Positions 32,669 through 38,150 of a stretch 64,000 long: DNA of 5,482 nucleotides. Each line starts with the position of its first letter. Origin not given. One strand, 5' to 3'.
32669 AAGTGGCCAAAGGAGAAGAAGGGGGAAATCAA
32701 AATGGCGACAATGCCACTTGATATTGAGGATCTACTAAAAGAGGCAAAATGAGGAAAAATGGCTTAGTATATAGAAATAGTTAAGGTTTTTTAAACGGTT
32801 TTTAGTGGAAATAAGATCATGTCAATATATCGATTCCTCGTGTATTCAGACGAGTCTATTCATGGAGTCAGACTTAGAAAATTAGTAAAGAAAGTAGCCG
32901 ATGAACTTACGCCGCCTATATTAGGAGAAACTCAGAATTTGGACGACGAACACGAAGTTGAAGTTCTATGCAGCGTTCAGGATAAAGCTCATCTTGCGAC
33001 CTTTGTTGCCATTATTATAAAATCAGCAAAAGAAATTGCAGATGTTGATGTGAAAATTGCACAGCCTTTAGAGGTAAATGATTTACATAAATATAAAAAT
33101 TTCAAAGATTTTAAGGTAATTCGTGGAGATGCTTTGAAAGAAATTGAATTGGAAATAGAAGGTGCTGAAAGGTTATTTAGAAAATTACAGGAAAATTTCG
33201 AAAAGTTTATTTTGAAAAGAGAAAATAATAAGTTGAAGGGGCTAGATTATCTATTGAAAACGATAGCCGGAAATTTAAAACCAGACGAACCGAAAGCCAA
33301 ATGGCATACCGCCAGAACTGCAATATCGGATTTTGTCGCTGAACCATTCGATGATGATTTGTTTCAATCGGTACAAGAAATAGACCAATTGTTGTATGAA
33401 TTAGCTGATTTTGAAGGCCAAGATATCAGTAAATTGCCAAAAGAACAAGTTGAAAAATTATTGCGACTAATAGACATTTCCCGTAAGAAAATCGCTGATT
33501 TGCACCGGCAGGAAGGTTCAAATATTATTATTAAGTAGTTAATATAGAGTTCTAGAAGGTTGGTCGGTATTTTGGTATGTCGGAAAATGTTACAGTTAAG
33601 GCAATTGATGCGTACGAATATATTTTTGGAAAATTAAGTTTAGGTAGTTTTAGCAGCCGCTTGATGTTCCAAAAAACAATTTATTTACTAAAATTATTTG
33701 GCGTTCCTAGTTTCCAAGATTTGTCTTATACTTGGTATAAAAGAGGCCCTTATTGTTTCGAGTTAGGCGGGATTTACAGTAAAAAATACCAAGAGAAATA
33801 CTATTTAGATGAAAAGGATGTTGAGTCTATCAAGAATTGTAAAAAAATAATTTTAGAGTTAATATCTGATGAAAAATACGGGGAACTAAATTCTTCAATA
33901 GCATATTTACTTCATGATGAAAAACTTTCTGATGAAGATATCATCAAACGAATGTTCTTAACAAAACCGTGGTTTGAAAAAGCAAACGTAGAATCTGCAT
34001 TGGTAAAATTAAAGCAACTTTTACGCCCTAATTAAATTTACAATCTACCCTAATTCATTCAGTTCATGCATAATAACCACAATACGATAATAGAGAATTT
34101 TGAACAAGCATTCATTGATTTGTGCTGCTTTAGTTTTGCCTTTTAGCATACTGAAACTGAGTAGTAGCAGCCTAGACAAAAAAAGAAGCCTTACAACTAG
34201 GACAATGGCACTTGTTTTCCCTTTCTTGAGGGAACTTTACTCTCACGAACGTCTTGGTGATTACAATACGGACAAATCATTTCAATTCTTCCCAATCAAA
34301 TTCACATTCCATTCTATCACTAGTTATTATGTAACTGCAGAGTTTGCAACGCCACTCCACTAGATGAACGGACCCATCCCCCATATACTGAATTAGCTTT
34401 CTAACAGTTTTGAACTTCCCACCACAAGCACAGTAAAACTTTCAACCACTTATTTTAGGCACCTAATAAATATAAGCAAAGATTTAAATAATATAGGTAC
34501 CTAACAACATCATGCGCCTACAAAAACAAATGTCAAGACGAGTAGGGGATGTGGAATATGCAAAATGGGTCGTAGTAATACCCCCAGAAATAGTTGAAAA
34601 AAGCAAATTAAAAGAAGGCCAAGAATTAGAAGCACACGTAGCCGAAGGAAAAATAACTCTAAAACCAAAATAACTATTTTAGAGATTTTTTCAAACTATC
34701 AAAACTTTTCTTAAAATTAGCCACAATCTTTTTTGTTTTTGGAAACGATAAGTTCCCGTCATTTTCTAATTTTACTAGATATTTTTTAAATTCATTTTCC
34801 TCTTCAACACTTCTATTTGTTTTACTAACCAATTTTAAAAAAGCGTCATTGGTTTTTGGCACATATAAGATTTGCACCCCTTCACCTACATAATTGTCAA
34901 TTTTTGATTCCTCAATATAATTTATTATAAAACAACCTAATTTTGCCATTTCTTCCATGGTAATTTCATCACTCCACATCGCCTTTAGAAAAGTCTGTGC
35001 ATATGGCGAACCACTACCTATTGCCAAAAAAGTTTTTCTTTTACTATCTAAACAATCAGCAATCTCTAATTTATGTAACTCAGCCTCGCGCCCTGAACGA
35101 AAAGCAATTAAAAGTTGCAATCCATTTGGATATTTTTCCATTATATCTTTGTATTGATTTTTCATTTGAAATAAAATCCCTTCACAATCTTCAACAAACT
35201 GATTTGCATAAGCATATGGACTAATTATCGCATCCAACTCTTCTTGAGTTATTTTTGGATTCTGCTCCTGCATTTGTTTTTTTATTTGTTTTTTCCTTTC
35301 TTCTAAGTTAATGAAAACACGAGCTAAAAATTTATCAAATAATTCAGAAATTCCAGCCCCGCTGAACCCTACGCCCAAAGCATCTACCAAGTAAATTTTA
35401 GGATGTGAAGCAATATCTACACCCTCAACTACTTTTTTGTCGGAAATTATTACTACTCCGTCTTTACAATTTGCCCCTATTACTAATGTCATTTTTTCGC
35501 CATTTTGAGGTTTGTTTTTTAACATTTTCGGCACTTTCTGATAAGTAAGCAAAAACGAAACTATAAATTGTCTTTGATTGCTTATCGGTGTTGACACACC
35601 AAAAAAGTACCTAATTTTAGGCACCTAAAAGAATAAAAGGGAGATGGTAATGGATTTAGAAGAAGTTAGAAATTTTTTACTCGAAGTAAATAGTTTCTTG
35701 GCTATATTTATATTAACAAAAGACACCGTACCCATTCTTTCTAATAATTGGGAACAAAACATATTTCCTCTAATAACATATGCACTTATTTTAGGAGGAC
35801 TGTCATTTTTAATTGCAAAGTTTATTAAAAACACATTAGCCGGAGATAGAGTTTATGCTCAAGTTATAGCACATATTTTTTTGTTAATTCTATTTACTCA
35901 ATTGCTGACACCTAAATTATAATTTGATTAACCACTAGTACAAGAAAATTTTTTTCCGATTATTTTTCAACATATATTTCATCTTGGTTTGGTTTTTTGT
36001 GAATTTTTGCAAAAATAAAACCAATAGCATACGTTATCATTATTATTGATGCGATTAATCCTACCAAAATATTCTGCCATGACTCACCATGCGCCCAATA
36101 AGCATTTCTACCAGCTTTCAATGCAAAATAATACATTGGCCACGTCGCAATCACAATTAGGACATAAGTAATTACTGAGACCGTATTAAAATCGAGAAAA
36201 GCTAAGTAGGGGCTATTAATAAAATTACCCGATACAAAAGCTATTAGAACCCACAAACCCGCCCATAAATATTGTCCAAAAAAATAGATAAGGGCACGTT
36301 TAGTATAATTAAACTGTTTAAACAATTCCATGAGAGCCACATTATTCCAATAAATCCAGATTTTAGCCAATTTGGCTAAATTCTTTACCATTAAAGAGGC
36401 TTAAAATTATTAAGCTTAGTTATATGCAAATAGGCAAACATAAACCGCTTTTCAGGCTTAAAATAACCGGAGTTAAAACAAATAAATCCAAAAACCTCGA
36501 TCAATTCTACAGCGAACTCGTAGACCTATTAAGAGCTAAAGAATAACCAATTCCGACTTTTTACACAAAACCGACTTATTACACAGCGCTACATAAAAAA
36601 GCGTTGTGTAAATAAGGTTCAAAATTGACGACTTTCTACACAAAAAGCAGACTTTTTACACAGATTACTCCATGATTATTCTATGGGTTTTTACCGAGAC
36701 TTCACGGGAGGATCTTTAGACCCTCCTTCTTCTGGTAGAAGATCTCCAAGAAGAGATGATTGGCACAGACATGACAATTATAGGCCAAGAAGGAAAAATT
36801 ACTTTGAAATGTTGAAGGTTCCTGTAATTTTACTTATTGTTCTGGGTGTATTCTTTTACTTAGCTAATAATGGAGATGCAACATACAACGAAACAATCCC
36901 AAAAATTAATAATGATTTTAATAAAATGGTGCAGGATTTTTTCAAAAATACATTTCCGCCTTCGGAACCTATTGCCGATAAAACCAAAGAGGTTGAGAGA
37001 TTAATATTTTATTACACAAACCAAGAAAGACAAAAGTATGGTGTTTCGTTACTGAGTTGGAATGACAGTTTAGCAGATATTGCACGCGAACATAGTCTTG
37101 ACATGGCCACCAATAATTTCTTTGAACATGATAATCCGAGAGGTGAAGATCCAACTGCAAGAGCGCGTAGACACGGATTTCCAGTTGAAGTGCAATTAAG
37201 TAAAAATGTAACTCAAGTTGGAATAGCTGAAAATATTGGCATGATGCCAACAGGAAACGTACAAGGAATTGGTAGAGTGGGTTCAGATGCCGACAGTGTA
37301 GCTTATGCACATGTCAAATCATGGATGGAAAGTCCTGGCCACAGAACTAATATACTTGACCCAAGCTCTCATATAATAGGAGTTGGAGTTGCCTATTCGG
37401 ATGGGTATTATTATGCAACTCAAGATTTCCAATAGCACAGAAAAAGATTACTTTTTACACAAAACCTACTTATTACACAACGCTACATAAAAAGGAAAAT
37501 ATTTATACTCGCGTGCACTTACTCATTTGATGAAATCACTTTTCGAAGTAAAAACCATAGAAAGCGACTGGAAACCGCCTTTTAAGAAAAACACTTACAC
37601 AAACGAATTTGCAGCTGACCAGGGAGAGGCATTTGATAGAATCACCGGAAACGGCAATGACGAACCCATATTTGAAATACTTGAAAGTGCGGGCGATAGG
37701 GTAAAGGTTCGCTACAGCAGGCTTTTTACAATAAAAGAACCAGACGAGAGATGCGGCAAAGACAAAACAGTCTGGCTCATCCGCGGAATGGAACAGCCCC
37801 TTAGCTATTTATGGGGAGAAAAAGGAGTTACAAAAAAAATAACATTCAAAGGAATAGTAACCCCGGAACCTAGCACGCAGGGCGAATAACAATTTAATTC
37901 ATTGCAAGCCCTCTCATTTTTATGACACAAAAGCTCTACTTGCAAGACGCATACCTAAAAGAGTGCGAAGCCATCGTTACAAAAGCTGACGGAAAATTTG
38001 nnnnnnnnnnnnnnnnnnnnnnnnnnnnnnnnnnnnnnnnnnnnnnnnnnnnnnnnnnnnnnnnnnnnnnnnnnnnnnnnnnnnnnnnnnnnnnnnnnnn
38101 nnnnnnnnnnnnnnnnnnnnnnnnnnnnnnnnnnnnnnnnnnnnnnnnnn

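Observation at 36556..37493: CAP-domain secreted protein gene flanked by 44-nt direct repeats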

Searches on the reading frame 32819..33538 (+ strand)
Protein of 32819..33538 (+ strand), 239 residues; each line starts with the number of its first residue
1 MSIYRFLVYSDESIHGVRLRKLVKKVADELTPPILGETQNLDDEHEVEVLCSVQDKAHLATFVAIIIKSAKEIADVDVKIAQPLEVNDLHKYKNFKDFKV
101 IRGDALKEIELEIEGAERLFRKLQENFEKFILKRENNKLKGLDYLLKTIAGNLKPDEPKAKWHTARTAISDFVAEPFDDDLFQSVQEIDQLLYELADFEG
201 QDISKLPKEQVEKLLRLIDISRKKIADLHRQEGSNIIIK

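Call 65: search_protein_families(library=ncbifam, proteins=[window:32819-33538:+], max_evalue=0.001)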
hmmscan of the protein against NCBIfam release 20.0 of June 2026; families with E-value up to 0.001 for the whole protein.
window:32819-33538:+ (239 aa): 1 family
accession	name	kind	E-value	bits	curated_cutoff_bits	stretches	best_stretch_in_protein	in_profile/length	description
NF011008.0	PRK14434.1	equivalog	1.7e-05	25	86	1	13-100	11-90/92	acylphosphatase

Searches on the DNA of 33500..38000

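Call 63: search_rna_families(source=window, start=33500, end=38000, threshold=evalue, max_evalue=1)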
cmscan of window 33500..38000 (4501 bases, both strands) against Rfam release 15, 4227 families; matches with E-value up to 1: 0.
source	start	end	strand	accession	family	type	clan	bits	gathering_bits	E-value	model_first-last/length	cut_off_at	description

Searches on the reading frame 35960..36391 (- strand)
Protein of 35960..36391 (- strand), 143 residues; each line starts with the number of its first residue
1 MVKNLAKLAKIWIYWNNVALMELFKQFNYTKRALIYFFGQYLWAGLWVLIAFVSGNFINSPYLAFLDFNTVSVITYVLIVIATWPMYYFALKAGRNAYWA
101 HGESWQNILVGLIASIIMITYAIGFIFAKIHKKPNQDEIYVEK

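Call 7: search_protein_families(library=pfam, proteins=[window:35960-36391:-], max_evalue=0.01)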
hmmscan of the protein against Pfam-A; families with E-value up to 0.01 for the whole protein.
window:35960-36391:- (143 aa): 0 families

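Call 29: find_encoding_contigs(protein=window:35960-36391:-, flank=6000, max_places=10)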
Protein window:35960-36391:- (143 aa): 9 contigs read that carry it; 5 places shown.
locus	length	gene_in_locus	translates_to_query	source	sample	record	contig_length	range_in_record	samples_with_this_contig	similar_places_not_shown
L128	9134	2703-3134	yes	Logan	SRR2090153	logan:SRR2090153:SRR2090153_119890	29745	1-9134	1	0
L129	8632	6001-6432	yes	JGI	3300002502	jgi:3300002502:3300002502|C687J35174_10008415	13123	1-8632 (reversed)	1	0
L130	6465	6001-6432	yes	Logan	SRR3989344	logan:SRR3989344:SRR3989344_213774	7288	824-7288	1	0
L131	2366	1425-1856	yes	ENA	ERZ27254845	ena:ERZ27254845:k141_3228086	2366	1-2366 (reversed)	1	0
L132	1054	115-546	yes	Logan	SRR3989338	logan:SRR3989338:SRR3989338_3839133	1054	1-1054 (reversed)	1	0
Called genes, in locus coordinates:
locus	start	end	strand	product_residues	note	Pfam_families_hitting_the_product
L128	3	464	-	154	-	?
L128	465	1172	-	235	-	PF01411:tRNA-synt_2c, PF07973:tRNA_SAD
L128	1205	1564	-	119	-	-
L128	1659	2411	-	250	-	PF00188:CAP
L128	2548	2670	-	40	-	-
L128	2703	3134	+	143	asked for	-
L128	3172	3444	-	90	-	-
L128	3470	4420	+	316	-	PF00227:Proteasome (weak)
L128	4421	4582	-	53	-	PF04014:MazE_antitoxin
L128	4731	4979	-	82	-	-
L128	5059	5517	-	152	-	-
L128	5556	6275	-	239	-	-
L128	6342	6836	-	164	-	PF00903:Glyoxalase, PF22677:Ble-like_N (weak)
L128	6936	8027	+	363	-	PF09376:NurA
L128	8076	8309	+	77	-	PF04014:MazE_antitoxin (weak)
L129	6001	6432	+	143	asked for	-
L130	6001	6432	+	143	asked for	-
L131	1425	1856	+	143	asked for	-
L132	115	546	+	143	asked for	-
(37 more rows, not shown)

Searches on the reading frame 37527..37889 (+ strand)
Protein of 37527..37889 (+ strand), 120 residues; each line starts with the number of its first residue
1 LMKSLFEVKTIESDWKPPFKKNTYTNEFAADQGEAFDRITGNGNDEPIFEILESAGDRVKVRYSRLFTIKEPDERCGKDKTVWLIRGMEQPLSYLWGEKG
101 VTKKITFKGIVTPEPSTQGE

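Call 7: search_protein_families(library=pfam, proteins=[window:37527-37889:+], max_evalue=0.01)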
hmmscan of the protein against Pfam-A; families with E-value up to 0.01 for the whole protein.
window:37527-37889:+ (120 aa): 0 families

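Call 11: find_encoding_contigs(protein=window:37527-37889:+, flank=10000, max_places=10)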
Protein window:37527-37889:+ (120 aa): no gene with exactly this product is on record in the collection.

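Call 28: find_encoding_contigs(protein=window:37530-37889:+, flank=6000, max_places=10)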
Protein window:37530-37889:+ (119 aa): 9 contigs read that carry it; 5 places shown.
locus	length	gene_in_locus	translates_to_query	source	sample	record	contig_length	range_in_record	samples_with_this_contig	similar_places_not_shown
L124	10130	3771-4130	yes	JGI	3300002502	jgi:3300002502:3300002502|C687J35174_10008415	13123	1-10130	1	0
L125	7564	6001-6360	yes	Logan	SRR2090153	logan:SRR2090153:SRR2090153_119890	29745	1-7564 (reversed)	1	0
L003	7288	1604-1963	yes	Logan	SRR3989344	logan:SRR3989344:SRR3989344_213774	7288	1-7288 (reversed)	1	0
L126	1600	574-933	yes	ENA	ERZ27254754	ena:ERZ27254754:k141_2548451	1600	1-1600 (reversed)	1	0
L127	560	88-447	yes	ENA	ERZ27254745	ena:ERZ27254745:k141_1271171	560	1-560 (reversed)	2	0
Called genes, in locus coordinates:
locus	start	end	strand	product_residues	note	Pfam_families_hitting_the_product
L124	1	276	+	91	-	?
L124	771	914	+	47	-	PF04014:MazE_antitoxin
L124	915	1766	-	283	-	PF00227:Proteasome (weak)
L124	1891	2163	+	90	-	-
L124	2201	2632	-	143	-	-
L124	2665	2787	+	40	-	-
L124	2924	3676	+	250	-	PF00188:CAP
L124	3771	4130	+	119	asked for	-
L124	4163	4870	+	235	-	PF01411:tRNA-synt_2c, PF07973:tRNA_SAD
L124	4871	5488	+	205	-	PF04199:Cyclase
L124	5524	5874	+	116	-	PF01981:PTH2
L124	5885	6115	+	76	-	-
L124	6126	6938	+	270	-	PF00350:Dynamin_N (faint), PF03193:RsgA_GTPase, PF01926:MMR_HSR1, PF02421:FeoB_N (weak)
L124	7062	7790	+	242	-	-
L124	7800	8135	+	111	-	-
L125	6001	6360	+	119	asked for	-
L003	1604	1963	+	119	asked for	-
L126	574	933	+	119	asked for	-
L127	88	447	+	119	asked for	-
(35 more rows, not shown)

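Call 45: find_related_loci(query=window:37530-37889:+, collection=metagenome_contigs, flank=6000)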
Query window:37530-37889:+ (119 aa) in metagenome_contigs; peptide patterns used: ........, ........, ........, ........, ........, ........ (x = any residue, [..] = any of these).
186 stretches matched a pattern; 2 encode a relative of the query (tblastn E <= 1e-3); 2 distinct loci.
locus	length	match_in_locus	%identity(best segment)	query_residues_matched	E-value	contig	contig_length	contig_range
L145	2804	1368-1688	45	1-110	6e-27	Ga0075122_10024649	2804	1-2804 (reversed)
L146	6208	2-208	47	38-109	2e-19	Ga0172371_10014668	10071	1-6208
